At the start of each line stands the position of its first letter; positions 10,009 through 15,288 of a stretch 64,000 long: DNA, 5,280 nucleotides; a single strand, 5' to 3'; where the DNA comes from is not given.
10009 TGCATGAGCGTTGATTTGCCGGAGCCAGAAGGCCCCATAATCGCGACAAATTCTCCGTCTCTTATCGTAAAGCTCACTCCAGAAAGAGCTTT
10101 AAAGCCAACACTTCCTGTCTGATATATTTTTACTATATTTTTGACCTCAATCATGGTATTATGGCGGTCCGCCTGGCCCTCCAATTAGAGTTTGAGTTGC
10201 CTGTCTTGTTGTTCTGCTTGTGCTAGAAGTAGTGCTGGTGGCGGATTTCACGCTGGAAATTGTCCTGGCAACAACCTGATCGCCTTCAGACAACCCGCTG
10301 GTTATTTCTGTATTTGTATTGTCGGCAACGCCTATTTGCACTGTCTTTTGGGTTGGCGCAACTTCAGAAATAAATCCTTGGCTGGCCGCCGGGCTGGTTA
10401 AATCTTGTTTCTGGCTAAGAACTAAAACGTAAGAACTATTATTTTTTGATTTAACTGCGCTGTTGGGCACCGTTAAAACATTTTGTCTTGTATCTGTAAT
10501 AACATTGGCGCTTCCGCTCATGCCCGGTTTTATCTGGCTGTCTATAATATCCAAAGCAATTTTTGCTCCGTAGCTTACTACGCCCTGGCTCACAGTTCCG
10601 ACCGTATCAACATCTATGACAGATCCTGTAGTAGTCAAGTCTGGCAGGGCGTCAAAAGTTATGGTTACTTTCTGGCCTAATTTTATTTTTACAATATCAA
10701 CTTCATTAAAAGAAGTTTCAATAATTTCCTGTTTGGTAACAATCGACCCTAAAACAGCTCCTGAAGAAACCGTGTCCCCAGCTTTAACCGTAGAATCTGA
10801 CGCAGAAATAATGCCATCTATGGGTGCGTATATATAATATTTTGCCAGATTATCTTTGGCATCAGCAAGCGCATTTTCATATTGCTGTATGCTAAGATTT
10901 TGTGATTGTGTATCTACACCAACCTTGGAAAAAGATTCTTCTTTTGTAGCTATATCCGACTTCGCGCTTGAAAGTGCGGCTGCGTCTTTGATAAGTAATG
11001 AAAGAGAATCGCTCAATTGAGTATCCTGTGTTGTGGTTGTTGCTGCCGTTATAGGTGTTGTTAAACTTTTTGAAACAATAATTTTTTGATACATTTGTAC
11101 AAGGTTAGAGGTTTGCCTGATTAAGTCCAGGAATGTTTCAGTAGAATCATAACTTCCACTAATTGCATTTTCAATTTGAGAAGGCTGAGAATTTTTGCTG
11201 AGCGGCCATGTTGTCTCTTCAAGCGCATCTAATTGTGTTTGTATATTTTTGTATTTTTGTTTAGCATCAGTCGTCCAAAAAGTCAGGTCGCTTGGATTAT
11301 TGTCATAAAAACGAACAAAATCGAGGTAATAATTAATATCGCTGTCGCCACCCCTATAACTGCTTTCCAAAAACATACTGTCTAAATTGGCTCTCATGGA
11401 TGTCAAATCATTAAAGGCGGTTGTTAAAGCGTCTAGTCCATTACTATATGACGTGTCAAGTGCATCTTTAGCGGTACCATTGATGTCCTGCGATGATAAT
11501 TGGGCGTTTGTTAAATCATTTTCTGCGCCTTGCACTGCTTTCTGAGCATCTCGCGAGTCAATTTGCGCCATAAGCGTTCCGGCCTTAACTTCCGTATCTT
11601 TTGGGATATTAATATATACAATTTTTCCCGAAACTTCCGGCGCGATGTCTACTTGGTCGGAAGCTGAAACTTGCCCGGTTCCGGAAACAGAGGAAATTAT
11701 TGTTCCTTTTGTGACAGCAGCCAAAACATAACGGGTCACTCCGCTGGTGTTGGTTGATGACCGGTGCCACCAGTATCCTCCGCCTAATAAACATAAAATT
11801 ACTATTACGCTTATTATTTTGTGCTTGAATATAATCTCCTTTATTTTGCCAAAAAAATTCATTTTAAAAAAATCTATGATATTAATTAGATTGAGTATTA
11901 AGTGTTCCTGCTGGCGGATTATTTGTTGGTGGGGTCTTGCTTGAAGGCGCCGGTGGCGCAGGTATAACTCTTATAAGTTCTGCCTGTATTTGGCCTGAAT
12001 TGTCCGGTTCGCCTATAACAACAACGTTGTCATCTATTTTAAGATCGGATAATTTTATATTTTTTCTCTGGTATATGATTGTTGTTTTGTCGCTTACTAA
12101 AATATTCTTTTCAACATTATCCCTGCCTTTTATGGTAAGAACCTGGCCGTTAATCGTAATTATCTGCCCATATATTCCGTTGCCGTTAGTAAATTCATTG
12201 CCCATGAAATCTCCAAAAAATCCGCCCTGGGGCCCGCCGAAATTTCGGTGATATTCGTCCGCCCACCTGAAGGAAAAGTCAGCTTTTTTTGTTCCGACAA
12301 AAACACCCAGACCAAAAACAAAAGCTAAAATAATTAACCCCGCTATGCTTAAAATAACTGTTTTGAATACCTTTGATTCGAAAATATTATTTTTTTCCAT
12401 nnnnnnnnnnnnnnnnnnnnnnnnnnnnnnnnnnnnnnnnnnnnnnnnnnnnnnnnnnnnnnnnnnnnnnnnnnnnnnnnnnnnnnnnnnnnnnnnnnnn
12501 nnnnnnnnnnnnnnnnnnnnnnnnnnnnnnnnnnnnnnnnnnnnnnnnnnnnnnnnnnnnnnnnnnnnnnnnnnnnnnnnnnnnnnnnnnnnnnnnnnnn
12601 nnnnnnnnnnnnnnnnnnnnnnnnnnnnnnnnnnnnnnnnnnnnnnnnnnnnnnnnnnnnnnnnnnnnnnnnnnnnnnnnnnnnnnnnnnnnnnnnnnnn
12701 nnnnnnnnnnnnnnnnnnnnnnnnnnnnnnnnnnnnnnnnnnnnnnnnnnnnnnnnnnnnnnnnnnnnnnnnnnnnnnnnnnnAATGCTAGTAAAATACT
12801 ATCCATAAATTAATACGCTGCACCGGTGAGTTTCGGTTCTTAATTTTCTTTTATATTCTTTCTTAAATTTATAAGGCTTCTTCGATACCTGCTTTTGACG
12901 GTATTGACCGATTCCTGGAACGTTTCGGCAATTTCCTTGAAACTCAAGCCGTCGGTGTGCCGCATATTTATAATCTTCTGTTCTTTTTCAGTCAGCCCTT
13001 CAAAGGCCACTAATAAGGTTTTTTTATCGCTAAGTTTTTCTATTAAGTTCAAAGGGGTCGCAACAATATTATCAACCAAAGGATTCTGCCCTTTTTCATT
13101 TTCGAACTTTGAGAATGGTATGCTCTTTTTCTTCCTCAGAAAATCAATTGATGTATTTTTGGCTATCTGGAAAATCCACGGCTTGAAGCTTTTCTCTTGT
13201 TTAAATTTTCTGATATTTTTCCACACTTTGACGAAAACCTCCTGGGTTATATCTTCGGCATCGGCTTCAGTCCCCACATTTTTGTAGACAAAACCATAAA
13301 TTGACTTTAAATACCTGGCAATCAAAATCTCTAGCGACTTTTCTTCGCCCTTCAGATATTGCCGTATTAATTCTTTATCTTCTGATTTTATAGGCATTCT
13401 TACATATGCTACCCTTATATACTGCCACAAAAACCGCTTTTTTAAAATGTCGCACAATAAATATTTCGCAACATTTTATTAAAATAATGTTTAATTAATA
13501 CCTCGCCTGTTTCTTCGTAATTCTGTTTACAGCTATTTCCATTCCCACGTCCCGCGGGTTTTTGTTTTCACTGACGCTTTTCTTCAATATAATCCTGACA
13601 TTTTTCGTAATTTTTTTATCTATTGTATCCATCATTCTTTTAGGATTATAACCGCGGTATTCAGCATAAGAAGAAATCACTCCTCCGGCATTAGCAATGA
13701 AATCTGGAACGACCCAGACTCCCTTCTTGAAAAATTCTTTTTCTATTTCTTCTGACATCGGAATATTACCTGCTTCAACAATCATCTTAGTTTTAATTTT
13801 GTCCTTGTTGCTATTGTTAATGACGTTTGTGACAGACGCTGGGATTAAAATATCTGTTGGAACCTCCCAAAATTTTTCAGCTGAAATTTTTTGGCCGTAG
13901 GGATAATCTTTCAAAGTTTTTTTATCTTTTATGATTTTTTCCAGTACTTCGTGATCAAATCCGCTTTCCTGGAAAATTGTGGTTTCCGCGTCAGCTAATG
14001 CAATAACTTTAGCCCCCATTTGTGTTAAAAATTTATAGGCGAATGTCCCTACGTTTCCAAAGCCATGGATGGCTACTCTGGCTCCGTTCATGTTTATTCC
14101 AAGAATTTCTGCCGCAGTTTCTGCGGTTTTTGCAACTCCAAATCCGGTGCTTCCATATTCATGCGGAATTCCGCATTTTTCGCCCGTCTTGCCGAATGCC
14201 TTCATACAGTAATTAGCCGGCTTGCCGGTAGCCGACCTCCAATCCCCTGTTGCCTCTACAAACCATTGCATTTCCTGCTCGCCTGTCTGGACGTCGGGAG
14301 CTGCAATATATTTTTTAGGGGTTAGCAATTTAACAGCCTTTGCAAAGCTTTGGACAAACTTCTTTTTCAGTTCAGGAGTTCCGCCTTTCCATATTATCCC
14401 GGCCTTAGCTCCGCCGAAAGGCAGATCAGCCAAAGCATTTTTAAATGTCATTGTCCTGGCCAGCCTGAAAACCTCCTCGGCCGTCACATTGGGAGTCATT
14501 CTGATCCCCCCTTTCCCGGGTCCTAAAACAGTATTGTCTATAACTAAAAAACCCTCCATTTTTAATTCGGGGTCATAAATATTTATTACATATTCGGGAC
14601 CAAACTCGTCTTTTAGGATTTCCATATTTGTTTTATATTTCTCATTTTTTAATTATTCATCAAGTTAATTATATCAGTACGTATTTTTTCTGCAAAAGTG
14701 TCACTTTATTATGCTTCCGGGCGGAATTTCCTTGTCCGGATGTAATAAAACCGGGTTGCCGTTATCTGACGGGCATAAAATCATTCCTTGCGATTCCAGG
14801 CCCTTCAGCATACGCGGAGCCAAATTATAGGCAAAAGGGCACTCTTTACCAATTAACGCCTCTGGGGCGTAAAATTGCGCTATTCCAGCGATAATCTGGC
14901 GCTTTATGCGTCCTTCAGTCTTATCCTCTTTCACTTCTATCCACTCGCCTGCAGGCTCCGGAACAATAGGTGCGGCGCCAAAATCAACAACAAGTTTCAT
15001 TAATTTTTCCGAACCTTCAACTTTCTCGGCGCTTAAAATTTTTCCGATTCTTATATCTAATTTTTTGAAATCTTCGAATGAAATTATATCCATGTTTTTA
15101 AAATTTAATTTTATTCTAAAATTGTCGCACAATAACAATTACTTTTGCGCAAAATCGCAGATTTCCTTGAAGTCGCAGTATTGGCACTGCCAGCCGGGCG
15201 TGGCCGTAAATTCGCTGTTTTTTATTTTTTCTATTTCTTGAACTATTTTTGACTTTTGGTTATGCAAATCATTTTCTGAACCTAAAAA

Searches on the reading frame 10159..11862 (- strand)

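Call 19: search_protein_families(library=pfam, proteins=[window:10159-11862:-], max_evalue=0.00001)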
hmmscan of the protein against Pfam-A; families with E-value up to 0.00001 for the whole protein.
window:10159-11862:- (567 aa): 3 families
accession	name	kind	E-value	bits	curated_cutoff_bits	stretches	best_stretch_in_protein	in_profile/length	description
PF16576.10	HlyD_D23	-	6.3e-11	42.4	30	1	322-448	88-212/214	Barrel-sandwich domain of CusB or HlyD membrane-fusion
PF13437.12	HlyD_3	-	1.8e-08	35.5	22.2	1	344-446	2-105/106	HlyD family secretion protein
PF00529.27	CusB_dom_1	-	7.7e-07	29.7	26.5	0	186-454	12-87/89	Cation efflux system protein CusB domain 1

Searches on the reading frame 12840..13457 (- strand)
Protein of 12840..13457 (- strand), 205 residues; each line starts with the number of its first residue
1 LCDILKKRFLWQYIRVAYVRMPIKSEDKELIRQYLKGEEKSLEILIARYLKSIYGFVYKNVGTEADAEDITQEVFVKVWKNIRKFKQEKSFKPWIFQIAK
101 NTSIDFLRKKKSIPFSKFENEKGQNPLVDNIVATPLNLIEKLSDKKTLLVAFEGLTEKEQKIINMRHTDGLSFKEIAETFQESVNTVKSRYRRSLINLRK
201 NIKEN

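Call 41: search_protein_families(library=pfam, proteins=[window:12840-13457:-], max_evalue=0.0001)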
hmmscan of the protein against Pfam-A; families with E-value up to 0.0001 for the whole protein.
window:12840-13457:- (205 aa): 3 families
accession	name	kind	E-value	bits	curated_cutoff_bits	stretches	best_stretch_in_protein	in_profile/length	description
PF04542.20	Sigma70_r2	-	2.3e-20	72.6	24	1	45-111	1-69/71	Sigma-70 region 2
PF08281.18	Sigma70_r4_2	-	7.2e-12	45.2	25.7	1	148-195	4-51/54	Sigma-70, region 4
PF04545.22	Sigma70_r4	-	1.6e-11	44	24.1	1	151-200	1-50/50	Sigma-70, region 4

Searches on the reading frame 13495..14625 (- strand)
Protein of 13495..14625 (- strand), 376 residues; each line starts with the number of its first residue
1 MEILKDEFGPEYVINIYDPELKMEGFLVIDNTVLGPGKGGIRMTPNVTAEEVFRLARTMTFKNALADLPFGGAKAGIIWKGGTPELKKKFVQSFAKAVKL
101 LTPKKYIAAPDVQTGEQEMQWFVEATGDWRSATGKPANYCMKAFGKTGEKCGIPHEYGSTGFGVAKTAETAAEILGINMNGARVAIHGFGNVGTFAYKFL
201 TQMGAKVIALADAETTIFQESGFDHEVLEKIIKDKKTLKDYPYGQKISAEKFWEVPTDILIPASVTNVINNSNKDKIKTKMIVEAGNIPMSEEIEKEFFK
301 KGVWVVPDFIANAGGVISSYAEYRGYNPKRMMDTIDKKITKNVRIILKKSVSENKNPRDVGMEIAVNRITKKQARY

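Call 20: search_protein_families(library=pfam, proteins=[window:13495-14625:-], max_evalue=0.00001)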
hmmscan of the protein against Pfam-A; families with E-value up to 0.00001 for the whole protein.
window:13495-14625:- (376 aa): 2 families
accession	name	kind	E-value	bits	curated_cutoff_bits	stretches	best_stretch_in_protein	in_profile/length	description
PF00208.27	ELFV_dehydrog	-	1.6e-50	172.5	23.4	1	152-371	2-235/241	Glutamate/Leucine/Phenylalanine/Valine dehydrogenase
PF02812.23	ELFV_dehydrog_N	-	3.2e-27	95.2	25.3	1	23-126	21-127/129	Glu/Leu/Phe/Val dehydrogenase, dimerisation domain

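Call 43: search_protein_families(library=ncbifam, proteins=[window:13495-14625:-], max_evalue=0.0001)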
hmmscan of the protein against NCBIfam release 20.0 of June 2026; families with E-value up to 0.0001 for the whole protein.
window:13495-14625:- (376 aa): 7 families
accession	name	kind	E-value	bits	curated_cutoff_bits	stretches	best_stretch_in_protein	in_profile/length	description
NF040817.1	GdhA_Arch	equivalog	2.2e-64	218.2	750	1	23-371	54-409/419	glutamate dehydrogenase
NF041398.1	GluDhGdhB_Halo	equivalog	4.2e-59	200.5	620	1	24-372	52-402/410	glutamate dehydrogenase GdhB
NF006929.0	PRK09414.1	equivalog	9.8e-44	150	536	1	24-355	78-415/445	NADP-specific glutamate dehydrogenase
NF010633.0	PRK14030.1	subfamily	7.2e-34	117.6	743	1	25-355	75-415/445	glutamate dehydrogenase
NF035922.1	Trp_DH_ScyB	equivalog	1.8e-32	112.7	600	1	6-373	7-343/346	tryptophan dehydrogenase ScyB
NF010634.0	PRK14031.1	equivalog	5.2e-27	94.4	822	1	25-346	75-401/444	NADP-specific glutamate dehydrogenase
NF004912.0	PRK06270.1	equivalog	5.5e-05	22.7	373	1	182-270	4-104/343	homoserine dehydrogenase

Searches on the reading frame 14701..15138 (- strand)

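Call 41: search_protein_families(library=pfam, proteins=[window:14701-15138:-], max_evalue=0.0001)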
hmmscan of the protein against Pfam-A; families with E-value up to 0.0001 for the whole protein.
window:14701-15138:- (145 aa): 1 family
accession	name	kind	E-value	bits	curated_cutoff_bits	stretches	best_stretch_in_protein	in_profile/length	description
PF01588.26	tRNA_bind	-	3.3e-21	75.6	27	1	76-142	27-95/96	Putative tRNA binding domain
